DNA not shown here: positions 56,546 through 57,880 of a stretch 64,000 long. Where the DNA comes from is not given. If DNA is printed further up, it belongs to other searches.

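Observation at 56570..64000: AT-rich integrated element abutting the 16S 3' end, with two tandem paralogous tyrosine recombinases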

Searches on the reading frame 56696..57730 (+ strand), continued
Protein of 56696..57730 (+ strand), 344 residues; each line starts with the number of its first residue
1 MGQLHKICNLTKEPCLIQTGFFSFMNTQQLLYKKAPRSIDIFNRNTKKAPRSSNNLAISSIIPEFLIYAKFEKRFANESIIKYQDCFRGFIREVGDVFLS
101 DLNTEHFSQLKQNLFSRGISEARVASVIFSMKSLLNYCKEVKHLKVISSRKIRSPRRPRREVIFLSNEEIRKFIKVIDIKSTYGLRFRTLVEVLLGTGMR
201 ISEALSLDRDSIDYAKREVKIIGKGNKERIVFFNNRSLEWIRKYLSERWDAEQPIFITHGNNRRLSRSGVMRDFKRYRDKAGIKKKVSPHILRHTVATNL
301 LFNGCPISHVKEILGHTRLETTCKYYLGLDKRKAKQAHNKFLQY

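Call 47: find_related_loci(query=A4, collection=genome_contigs, flank=10000)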
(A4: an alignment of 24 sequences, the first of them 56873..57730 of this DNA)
Query A4 (285 aa) in genome_contigs; peptide patterns used: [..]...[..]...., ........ (x = any residue, [..] = any of these).
123 stretches matched a pattern; 91 encode a relative of the query (tblastn E <= 1e-3); the best 80 are kept; 80 distinct loci.
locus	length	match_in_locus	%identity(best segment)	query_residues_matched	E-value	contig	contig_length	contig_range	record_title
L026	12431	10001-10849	58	1-283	8e-110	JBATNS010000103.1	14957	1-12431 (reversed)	MAG: Candidatus Moraniibacteriota bacterium isolate MFD10518_ilm_asm_bin9 k127_291522, whole genome shotgun sequence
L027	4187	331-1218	55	1-285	5e-111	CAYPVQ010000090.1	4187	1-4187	MAG TPA_asm: uncultured Candidatus Saccharibacteria bacterium isolate SRP269290_co1_862 genome assembly, contig: NODE_40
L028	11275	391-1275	56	2-285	4e-109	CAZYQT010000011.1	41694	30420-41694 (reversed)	MAG TPA_asm: uncultured Candidatus Saccharibacteria bacterium isolate SRP192515_co1_368 genome assembly, contig: NODE_72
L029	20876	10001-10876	57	2-285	3e-109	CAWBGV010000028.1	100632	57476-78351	MAG: Candidatus Doudnabacteria bacterium isolate MFD04780.bin.2.152 genome assembly, contig: contig_43563, whole genome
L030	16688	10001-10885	57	2-285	3e-109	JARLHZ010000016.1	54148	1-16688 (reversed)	MAG: Candidatus Doudnabacteria bacterium isolate MAG_CO250 MetaCoAG_Bin_250_Oxic_k141_595282, whole genome shotgun seque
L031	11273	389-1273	56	2-285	2e-108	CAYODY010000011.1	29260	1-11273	MAG TPA_asm: uncultured Candidatus Saccharibacteria bacterium isolate SRP286056_co2_146 genome assembly, contig: NODE_22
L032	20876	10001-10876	56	2-285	2e-107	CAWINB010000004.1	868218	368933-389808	MAG: Candidatus Doudnabacteria bacterium isolate MFD04434.bin.1.36 genome assembly, contig: contig_4859, whole genome sh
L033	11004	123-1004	55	1-285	1e-107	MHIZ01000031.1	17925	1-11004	MAG: Candidatus Colwellbacteria bacterium RIFCSPLOWO2_02_FULL_44_20b rifcsplowo2_02_scaffold_5004, whole genome shotgun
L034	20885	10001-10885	54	2-285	1e-106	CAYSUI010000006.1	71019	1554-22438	MAG TPA_asm: uncultured Candidatus Saccharibacteria bacterium isolate SRP298887_co1_137 genome assembly, contig: NODE_17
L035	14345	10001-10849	55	1-283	6e-105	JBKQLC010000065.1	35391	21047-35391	MAG: Syntrophobacteraceae bacterium isolate CRr2D2E2F__bin_5 CRr2D2E2F_000000078167, whole genome shotgun sequence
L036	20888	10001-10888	52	1-285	1e-104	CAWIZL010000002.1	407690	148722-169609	MAG: Candidatus Doudnabacteria bacterium isolate MFD00964.bin.2.76 genome assembly, contig: contig_79577, whole genome s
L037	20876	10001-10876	55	2-282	4e-104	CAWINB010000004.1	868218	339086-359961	MAG: Candidatus Doudnabacteria bacterium isolate MFD04434.bin.1.36 genome assembly, contig: contig_4859, whole genome sh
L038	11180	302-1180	54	1-285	3e-104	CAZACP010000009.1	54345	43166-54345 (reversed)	MAG TPA_asm: uncultured Candidatus Saccharibacteria bacterium isolate SRP135725_co1_375 genome assembly, contig: NODE_46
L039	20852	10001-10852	55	2-285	5e-104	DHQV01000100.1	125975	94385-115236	MAG TPA_asm: Deltaproteobacteria bacterium UBA5329 UBA5329_contig_1202, whole genome shotgun sequence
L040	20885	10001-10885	54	2-285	3e-103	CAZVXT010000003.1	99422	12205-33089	MAG TPA_asm: uncultured Candidatus Saccharibacteria bacterium isolate SRP285395_co2_267 genome assembly, contig: NODE_24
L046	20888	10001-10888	52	1-285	6e-101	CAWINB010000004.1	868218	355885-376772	MAG: Candidatus Doudnabacteria bacterium isolate MFD04434.bin.1.36 genome assembly, contig: contig_4859, whole genome sh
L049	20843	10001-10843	54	6-285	9e-100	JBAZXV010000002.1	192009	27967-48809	MAG: Parcubacteria group bacterium isolate SO_2017_GW1_64 NODE_565_length_192009_cov_1.605466_OW334_2017, whole genome s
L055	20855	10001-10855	52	1-285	9e-95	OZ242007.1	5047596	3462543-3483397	MAG: Arenicellales bacterium isolate 2a8091be-2230-4377-859d-c70952c9977b genome assembly, chromosome: 1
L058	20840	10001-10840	49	6-285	1e-91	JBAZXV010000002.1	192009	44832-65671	MAG: Parcubacteria group bacterium isolate SO_2017_GW1_64 NODE_565_length_192009_cov_1.605466_OW334_2017, whole genome s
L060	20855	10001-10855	49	7-285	8e-91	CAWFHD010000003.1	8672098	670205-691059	MAG: uncultured Solibacteraceae bacterium isolate MFD04967.bin.1.230 genome assembly, contig: contig_6177, whole genome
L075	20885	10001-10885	54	2-285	1e-102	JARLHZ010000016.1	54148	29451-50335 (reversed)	MAG: Candidatus Doudnabacteria bacterium isolate MAG_CO250 MetaCoAG_Bin_250_Oxic_k141_595282, whole genome shotgun seque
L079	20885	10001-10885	54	2-285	5e-105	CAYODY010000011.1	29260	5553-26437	MAG TPA_asm: uncultured Candidatus Saccharibacteria bacterium isolate SRP286056_co2_146 genome assembly, contig: NODE_22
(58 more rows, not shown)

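Call 58: search_protein_families(library=pfam, proteins=[L040:11158-11769:+, L040:11794-12126:+, L040:12190-13389:+, L040:14909-16024:+, L040:16125-16883:+, L040:17116-18441:+, L040:19389-20399:+], max_evalue=0.001)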
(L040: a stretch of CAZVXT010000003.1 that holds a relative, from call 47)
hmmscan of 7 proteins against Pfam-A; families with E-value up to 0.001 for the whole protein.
L040:11158-11769:+ (203 aa): 0 families

L040:11794-12126:+ (110 aa): 1 family
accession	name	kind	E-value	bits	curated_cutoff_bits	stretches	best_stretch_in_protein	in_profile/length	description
PF13031.12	DUF3892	-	1.7e-17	64.1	22.3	1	22-104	1-70/71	Protein of unknown function (DUF3892)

L040:12190-13389:+ (399 aa): 1 family
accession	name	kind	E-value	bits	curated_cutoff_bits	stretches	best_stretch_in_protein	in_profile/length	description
PF02810.21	SEC-C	-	5.5e-05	23.4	20.4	1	9-24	2-17/19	SEC-C motif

L040:14909-16024:+ (371 aa): 1 family
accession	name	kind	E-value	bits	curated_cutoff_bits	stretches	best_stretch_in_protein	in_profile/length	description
PF01551.29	Peptidase_M23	-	5.4e-15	55.8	28.7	1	75-183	2-91/96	Peptidase family M23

L040:16125-16883:+ (252 aa): 1 family
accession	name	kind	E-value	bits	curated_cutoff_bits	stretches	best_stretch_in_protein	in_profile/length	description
PF02535.28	Zip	-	7.9e-43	147.3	35.1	2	95-248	164-322/323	ZIP Zinc transporter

L040:17116-18441:+ (441 aa): 1 family
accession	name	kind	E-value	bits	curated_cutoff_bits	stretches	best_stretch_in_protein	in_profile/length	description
PF00188.32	CAP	-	7.2e-20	72.4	21.1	1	101-220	1-117/117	Cysteine-rich secretory protein family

L040:19389-20399:+ (336 aa): 5 families
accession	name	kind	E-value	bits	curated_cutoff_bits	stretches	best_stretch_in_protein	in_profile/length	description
PF11104.14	PilM_2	-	2.6e-47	161.9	27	1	11-334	1-339/340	Type IV pilus assembly protein PilM;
PF14450.12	FtsA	-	8.1e-17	62.2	31.8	1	181-295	1-103/127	Cell division protein FtsA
PF06723.19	MreB_Mbl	-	8.9e-08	31.8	27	1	147-225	112-192/327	MreB/Mbl protein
PF25216.1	Volactin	-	0.00038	20.5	35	0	145-302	134-298/321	Volactin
PF00022.25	Actin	-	0.0006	18.9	27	0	175-224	139-190/410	Actin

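Call 74: search_solved_structures(query=window:56768-57730:+, max_evalue=1e-10)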
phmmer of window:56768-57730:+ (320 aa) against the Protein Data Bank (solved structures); distinct sequences matched with E-value up to 1e-10: 7.
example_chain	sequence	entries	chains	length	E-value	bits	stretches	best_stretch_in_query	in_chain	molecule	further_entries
1a0p_A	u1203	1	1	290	6e-26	94.9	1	83-314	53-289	SITE-SPECIFIC RECOMBINASE XERD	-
9i5v_14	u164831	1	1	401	9.2e-24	87.7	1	37-312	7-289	Ribosome-associated translation inhibitor RaiA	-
5hxy_A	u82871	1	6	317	2.6e-23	86.2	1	127-304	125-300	Tyrosine recombinase XerA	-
5dcf_A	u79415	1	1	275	3.1e-22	82.7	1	141-315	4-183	Tyrosine recombinase XerD,DNA translocase FtsK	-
4a8e_A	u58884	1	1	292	3.3e-22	82.6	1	124-313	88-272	PROBABLE TYROSINE RECOMBINASE XERC-LIKE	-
2a3v_A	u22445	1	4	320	5.6e-14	55.6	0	235-307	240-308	site-specific recombinase IntI4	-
5jjv_A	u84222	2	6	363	9.4e-14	54.9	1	136-313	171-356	Tyrosine recombinase XerH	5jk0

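Call 75: search_solved_structures(query=window:56768-57730:+, max_evalue=1e-20, show_alignments=2)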
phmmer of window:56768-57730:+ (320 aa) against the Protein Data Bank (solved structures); distinct sequences matched with E-value up to 1e-20: 5.
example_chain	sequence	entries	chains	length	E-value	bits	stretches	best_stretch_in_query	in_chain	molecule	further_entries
1a0p_A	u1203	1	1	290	6e-26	94.9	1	83-314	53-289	SITE-SPECIFIC RECOMBINASE XERD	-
9i5v_14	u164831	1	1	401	9.2e-24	87.7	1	37-312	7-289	Ribosome-associated translation inhibitor RaiA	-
5hxy_A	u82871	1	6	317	2.6e-23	86.2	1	127-304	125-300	Tyrosine recombinase XerA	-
5dcf_A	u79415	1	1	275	3.1e-22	82.7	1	141-315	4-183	Tyrosine recombinase XerD,DNA translocase FtsK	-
4a8e_A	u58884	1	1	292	3.3e-22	82.6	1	124-313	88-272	PROBABLE TYROSINE RECOMBINASE XERC-LIKE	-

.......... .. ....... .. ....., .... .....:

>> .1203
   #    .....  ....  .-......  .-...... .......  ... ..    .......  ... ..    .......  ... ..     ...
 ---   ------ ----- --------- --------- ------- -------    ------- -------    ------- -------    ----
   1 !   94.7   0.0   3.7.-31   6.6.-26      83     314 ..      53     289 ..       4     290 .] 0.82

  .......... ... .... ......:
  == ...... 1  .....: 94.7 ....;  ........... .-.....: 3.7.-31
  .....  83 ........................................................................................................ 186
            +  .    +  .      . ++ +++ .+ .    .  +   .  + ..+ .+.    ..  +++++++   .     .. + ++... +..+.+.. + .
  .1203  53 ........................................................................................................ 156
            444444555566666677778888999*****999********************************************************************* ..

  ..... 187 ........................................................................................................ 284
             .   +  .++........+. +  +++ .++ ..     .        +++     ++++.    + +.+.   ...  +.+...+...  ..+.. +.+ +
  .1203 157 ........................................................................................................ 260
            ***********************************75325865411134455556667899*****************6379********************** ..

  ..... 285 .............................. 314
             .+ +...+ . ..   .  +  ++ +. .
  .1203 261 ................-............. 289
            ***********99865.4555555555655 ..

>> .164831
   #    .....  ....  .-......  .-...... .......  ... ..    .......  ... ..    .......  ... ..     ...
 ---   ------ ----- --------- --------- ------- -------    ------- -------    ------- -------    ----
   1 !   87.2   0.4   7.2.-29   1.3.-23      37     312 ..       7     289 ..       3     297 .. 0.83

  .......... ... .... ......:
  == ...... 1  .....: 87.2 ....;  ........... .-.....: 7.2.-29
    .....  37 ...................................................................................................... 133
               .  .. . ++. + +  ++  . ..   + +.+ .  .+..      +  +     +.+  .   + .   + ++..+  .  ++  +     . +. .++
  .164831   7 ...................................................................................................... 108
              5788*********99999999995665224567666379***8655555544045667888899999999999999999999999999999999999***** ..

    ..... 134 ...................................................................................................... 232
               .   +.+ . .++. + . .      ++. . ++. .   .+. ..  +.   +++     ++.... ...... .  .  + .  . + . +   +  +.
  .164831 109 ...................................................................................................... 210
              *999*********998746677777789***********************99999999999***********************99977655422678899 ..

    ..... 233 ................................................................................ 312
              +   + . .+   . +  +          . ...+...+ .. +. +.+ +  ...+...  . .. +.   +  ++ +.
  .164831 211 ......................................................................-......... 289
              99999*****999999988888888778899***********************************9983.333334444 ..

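Call 80: list_cluster_members(proteins=[P0121, window:56696-57730:+, window:53209-53898:+, window:62376-62768:-])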
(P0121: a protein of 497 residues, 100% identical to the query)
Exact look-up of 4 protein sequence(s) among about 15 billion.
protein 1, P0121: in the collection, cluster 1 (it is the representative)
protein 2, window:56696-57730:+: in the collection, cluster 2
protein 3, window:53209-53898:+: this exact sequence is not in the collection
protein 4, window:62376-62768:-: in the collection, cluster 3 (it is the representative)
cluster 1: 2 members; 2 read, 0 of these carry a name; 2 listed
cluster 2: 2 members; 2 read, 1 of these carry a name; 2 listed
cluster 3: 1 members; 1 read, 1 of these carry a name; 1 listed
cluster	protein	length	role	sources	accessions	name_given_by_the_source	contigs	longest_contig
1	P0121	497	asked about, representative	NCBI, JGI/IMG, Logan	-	-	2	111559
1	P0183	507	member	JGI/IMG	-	-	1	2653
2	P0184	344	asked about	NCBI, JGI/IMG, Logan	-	integrase/recombinase XerD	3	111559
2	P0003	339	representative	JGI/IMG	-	-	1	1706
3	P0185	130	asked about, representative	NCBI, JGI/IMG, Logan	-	DNA repair protein RadC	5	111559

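Call 85: search_protein_families(library=pfam, proteins=[L055:10917-11726:-, L060:8619-9467:+], max_evalue=0.01)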
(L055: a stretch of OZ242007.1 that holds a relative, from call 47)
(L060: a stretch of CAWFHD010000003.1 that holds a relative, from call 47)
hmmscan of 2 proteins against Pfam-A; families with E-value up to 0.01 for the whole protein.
L055:10917-11726:- (270 aa): 2 families
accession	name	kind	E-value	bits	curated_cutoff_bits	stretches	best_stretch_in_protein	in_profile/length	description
PF00589.27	Phage_integrase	-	2.4e-32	112.5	27.1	1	91-258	2-166/172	Phage integrase family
PF02899.23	Phage_int_SAM_1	-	0.00014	22.5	22.3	1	2-61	15-76/83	Phage integrase, N-terminal SAM-like domain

L060:8619-9467:+ (283 aa): 1 family
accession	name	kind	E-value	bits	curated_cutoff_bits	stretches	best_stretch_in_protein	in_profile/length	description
PF00589.27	Phage_integrase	-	7e-35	120.8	27.1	1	102-265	2-166/172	Phage integrase family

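Call 96: find_related_loci(query=A4, collection=viral_contigs, flank=10000)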
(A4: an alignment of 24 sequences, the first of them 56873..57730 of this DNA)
Query A4 (285 aa) in viral_contigs; peptide patterns used: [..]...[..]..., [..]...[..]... (x = any residue, [..] = any of these).
443 stretches matched a pattern; 417 encode a relative of the query (tblastn E <= 1e-3); the best 80 are kept; 80 distinct loci.
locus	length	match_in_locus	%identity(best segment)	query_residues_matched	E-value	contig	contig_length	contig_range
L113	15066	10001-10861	42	1-280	2e-60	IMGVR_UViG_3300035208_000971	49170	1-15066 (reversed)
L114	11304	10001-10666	39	38-277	1e-38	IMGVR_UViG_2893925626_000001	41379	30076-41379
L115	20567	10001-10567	39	90-283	1e-37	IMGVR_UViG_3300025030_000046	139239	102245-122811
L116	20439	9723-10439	35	33-283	1e-37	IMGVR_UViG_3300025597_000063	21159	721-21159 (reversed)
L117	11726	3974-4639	37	48-283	2e-36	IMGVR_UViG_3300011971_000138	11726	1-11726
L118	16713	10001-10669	35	58-284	1e-36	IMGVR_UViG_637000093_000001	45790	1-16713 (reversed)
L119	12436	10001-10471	43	127-283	7e-36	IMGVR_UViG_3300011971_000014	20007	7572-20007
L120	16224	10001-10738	34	15-283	6e-36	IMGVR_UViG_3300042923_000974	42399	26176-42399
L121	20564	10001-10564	40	90-282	2e-35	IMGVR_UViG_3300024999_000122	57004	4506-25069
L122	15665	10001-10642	36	65-283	3e-35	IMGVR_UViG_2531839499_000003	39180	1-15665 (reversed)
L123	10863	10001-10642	36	65-283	2e-35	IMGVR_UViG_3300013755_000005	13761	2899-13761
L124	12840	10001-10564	40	90-282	2e-35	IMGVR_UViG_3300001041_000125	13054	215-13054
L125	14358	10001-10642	36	65-283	2e-35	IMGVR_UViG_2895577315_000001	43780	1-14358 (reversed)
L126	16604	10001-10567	38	90-283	5e-35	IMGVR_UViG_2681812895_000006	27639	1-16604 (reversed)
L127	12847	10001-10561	39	92-283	4e-35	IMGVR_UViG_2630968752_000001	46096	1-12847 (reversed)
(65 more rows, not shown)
